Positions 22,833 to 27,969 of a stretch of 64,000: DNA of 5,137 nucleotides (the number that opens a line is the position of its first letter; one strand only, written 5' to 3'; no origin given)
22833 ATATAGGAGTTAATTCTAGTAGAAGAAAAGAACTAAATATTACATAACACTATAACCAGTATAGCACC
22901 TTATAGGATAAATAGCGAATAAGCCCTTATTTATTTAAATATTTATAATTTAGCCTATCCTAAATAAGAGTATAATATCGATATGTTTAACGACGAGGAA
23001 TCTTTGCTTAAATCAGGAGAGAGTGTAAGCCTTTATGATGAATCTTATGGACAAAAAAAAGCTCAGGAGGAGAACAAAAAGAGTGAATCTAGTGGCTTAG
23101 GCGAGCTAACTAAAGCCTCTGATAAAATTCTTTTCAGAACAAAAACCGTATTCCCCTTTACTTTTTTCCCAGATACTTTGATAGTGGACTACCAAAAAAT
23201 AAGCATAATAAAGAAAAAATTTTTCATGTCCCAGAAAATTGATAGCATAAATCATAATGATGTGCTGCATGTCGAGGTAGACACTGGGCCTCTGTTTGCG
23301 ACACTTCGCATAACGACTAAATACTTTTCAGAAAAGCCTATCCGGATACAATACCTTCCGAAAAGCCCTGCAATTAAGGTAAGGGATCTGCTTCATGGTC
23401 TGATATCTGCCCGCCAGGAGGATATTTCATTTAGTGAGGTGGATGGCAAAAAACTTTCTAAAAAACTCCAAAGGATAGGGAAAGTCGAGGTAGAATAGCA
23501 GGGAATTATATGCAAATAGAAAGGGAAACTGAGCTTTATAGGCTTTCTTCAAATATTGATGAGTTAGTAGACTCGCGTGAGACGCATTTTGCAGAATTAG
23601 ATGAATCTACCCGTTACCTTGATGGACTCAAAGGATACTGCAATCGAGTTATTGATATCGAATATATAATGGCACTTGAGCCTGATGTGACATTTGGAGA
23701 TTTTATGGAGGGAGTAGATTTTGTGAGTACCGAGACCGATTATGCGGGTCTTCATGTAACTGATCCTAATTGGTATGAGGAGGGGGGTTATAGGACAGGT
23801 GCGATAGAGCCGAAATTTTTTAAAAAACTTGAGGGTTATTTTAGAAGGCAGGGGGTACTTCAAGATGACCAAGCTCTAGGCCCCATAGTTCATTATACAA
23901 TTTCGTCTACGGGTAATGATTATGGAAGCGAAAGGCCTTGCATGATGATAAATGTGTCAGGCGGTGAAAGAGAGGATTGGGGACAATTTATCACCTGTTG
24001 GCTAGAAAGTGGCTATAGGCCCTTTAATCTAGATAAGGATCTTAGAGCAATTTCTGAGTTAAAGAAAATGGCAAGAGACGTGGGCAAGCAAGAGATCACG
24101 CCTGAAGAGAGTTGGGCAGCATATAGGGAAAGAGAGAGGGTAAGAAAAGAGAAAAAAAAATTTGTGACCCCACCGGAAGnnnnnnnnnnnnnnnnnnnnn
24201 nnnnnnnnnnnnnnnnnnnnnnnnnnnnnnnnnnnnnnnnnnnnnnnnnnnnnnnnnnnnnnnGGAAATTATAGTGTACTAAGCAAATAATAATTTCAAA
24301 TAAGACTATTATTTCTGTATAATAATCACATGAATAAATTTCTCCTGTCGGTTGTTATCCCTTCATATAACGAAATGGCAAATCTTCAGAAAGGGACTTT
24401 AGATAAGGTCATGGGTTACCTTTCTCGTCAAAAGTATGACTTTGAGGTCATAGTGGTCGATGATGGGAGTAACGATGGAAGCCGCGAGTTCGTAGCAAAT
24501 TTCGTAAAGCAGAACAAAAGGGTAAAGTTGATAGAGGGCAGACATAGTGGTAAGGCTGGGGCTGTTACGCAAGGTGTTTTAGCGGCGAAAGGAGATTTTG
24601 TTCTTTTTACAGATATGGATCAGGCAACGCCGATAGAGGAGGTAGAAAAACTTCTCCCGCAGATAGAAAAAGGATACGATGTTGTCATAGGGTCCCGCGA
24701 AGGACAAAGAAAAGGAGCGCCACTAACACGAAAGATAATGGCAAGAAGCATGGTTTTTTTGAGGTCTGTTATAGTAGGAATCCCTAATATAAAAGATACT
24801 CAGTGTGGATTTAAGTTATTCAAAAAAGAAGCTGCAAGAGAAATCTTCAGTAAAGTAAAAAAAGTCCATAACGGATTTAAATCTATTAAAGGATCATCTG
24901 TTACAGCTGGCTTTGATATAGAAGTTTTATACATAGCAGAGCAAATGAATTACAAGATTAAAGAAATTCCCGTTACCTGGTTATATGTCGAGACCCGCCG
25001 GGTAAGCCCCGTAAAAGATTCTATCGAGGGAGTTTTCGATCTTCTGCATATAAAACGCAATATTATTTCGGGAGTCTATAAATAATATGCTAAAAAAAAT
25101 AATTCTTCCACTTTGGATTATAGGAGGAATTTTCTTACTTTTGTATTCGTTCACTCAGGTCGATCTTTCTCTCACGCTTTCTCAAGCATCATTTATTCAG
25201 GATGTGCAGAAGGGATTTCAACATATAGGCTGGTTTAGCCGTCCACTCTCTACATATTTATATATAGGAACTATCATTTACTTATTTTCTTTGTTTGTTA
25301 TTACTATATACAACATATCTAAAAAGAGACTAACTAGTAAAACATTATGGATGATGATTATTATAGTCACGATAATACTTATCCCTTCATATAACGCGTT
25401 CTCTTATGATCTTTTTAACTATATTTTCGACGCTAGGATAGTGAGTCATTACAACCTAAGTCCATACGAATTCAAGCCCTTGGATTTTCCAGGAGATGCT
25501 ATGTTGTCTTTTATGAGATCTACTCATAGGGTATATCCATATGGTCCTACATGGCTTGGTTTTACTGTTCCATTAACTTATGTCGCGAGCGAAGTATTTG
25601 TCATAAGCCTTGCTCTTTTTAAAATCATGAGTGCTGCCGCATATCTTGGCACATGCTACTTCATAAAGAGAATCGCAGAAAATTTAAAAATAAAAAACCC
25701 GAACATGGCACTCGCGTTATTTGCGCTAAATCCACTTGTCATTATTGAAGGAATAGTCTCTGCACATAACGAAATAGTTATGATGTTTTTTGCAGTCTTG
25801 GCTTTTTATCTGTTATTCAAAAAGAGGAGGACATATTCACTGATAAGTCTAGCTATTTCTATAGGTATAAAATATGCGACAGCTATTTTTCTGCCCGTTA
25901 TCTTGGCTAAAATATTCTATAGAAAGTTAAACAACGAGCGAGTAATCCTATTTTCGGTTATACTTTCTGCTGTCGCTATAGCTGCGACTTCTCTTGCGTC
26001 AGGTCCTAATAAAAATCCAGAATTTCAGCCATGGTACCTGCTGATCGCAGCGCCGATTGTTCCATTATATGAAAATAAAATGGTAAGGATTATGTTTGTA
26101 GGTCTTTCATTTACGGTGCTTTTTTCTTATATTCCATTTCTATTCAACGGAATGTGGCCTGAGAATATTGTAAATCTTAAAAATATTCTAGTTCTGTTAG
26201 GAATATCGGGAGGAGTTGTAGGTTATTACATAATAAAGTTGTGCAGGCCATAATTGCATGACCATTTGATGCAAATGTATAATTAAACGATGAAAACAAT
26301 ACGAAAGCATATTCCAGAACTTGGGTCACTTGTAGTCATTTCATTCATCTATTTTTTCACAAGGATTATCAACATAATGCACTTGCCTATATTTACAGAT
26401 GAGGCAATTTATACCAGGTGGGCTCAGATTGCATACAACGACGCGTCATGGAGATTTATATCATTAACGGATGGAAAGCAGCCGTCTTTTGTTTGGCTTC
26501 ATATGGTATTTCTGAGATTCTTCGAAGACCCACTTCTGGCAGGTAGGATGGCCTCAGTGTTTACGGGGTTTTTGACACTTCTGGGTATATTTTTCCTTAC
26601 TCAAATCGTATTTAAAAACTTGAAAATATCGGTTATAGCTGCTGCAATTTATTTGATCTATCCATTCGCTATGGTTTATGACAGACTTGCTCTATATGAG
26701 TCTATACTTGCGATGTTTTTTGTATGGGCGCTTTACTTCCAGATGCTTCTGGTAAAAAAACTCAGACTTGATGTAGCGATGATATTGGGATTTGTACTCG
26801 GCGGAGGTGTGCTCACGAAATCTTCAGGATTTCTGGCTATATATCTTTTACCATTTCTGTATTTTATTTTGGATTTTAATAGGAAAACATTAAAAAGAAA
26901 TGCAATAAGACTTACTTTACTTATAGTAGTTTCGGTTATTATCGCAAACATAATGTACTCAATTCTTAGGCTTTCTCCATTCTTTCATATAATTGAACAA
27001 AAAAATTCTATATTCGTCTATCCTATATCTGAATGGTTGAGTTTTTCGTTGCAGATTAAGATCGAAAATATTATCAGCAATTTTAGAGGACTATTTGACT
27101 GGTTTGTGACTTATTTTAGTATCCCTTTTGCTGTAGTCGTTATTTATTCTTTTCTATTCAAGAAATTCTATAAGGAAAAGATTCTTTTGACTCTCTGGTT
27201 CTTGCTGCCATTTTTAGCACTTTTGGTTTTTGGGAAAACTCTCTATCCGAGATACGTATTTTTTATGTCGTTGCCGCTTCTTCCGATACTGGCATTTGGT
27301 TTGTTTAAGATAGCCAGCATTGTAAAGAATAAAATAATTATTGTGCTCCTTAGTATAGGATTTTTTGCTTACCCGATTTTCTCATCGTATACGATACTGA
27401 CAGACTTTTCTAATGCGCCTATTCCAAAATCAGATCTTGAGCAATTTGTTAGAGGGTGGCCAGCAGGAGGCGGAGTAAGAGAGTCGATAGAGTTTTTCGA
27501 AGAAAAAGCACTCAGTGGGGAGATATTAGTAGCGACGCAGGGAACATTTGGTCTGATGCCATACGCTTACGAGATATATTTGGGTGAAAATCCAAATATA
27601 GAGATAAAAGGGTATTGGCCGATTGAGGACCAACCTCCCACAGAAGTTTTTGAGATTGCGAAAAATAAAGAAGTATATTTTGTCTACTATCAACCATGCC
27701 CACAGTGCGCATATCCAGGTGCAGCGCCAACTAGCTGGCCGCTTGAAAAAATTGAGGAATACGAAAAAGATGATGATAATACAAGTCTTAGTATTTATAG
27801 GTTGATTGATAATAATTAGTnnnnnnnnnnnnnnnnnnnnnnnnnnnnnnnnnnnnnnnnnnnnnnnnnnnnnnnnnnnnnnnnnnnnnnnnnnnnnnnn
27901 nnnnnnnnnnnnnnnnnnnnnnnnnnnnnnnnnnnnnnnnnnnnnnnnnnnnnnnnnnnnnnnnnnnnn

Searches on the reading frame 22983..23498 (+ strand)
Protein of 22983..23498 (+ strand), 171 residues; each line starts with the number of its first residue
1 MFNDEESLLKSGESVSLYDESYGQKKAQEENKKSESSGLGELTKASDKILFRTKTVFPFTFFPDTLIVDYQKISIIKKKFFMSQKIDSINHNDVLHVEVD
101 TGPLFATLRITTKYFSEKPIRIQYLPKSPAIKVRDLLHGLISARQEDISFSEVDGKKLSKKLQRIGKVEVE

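Call 25: search_protein_families(library=pfam, proteins=[window:22983-23498:+], max_evalue=0.01)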
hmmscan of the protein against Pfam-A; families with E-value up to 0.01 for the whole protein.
window:22983-23498:+ (171 aa): 1 family
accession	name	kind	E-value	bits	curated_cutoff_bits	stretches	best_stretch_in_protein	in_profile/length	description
PF14470.12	bPH_3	-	0.00012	23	23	1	46-133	4-89/95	Bacterial PH domain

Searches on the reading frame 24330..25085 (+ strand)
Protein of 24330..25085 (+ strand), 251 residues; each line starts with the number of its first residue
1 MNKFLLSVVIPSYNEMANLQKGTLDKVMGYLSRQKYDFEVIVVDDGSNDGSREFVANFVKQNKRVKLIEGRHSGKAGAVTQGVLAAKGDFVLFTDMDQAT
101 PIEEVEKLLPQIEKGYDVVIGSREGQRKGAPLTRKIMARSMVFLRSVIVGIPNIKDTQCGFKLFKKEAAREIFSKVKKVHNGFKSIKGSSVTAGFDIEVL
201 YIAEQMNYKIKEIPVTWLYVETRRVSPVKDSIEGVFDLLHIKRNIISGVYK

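Call 8: search_protein_families(library=pfam, proteins=[window:24330-25085:+], max_evalue=0.01)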
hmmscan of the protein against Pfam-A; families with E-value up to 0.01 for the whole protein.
window:24330-25085:+ (251 aa): 3 families
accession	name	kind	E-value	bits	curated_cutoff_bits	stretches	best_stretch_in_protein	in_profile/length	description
PF00535.33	Glycos_transf_2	-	8.9e-31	107.5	23.3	1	7-173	1-168/168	Glycosyl transferase family 2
PF10111.15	Glyco_tranf_2_2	-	5.8e-08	33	27.3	1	7-110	1-104/276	Glycosyltransferase like family 2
PF13641.12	Glyco_tranf_2_3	-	5.3e-05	23.8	27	1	6-127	3-127/230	Glycosyltransferase like family 2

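Call 60: search_solved_structures(query=window:24330-25085:+, max_evalue=0.00001)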
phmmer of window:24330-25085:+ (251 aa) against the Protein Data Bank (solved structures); distinct sequences matched with E-value up to 0.00001: 16.
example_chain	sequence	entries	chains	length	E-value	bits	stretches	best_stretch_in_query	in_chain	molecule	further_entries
5mlz_A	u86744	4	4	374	2.5e-16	63.1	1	5-170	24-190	Dolichol monophosphate mannose synthase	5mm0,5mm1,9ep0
5eke_A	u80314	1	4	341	1.7e-14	57.1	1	6-142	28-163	Uncharacterized glycosyltransferase sll0501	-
5ekp_C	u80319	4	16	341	1.7e-14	57.1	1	6-142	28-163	Uncharacterized glycosyltransferase sll0501 | Glycosyltransferase sll0501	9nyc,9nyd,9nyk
9nye_A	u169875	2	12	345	1.8e-14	57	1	6-142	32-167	Glycosyltransferase sll0501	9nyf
9hwj_A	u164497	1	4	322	3.1e-12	49.7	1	6-127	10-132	Undecaprenyl-phosphate 4-deoxy-4-formamido-L-arabinose transferase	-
9bhc_C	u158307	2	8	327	1.9e-11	47.1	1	6-138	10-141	Undecaprenyl-phosphate 4-deoxy-4-formamido-L-arabinose transferase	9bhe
8vxh_A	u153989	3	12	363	2.4e-11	46.8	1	6-138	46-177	Undecaprenyl-phosphate 4-deoxy-4-formamido-L-arabinose transferase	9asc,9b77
2z87_A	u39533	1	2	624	3.5e-11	46.2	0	6-100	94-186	Chondroitin synthase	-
2z86_A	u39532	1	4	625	3.5e-11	46.2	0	6-100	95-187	Chondroitin synthase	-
5hea_A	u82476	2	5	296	3.3e-09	39.8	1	4-109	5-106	Putative glycosyltransferase (GalT1)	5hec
6h1j_A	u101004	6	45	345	1.5e-07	34.3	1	6-198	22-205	Probable ss-1,3-N-acetylglucosaminyltransferase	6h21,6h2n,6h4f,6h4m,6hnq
5tze_C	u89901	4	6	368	1.4e-06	31.2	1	6-132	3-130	Glycosyl transferase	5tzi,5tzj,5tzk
3bcv_A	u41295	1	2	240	2.5e-06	30.4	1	6-99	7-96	Putative glycosyltransferase protein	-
5tz8_A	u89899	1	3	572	2.8e-06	30.2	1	6-131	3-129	Glycosyl transferase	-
8vh7_A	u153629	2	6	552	2.9e-06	30.1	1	6-180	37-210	Heparosan synthase B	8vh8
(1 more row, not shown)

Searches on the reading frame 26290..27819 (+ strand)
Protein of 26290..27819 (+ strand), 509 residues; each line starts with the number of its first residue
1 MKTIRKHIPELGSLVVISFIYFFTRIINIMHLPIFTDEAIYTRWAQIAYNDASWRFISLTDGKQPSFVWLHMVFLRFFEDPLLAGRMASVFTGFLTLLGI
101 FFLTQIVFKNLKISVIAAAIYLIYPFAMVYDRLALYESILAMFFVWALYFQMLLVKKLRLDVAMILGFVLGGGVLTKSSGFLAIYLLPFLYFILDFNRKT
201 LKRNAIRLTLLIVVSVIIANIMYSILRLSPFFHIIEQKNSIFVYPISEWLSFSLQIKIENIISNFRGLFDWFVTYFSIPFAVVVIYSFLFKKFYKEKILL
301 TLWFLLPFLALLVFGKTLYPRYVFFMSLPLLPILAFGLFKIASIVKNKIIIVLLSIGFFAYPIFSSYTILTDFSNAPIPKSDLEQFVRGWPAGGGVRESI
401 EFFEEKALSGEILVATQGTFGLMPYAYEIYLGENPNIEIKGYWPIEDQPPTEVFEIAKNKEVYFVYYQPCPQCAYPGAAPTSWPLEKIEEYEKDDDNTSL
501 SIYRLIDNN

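Call 8: search_protein_families(library=pfam, proteins=[window:26290-27819:+], max_evalue=0.01)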
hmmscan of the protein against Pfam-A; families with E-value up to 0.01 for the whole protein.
window:26290-27819:+ (509 aa): 2 families
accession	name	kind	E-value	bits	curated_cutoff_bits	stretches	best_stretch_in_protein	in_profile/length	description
PF13231.12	PMT_2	-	1.9e-12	48.1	26.1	1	65-223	4-160/160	Dolichyl-phosphate-mannose-protein mannosyltransferase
PF02366.24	PMT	-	0.00014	22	22.7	1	62-223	61-237/245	Dolichyl-phosphate-mannose-protein mannosyltransferase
